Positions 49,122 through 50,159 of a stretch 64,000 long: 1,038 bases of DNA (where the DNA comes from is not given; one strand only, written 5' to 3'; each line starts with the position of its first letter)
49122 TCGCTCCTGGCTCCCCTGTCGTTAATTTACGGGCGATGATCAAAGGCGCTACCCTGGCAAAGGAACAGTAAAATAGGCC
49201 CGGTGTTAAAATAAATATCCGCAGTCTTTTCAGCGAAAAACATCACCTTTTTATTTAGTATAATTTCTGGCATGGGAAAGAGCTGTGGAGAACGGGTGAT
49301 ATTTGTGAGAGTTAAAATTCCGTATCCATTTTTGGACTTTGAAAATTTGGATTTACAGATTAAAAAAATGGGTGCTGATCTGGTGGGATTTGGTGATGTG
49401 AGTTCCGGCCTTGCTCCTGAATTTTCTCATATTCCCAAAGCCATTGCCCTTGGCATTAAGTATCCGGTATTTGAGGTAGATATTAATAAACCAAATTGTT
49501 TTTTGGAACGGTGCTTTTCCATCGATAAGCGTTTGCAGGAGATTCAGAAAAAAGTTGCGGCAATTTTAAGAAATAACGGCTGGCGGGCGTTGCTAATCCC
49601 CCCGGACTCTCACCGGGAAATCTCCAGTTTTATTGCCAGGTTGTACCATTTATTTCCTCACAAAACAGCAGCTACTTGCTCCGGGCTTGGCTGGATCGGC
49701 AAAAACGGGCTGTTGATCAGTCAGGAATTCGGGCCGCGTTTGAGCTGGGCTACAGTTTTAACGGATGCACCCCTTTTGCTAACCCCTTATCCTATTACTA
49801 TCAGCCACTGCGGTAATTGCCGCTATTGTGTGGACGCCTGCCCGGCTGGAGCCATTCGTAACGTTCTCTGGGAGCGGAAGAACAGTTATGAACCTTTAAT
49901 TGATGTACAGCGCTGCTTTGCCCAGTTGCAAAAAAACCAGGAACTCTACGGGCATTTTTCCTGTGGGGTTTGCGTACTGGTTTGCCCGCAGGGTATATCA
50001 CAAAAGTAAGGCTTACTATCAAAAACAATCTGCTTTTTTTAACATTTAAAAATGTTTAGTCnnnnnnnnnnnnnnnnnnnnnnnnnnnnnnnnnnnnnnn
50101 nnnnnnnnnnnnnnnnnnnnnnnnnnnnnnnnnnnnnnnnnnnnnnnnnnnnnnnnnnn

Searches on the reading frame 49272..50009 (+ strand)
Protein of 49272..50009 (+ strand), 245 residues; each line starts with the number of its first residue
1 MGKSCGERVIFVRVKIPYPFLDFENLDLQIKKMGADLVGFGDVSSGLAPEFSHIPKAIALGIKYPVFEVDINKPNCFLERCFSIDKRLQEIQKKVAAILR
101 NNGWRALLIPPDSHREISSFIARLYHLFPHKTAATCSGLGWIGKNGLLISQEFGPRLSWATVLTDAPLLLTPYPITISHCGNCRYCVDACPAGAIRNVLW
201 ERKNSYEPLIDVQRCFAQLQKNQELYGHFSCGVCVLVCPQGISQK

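Call 26: search_protein_families(library=pfam, proteins=[window:49272-50009:+], max_evalue=0.00001)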
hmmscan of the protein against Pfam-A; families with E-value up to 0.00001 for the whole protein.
window:49272-50009:+ (245 aa): 4 families
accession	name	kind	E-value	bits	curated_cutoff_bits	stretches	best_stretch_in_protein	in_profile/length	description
PF13484.11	Fer4_16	-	2.8e-11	44.5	30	1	179-240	1-65/66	4Fe-4S double cluster binding domain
PF12838.12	Fer4_7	-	8.4e-08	33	27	1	179-242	1-52/52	4Fe-4S dicluster domain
PF00037.32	Fer4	-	3.2e-07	30.3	21.1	0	178-196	6-24/24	4Fe-4S binding domain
PF13187.11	Fer4_9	-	2e-06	28.2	27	0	179-241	1-50/52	4Fe-4S dicluster domain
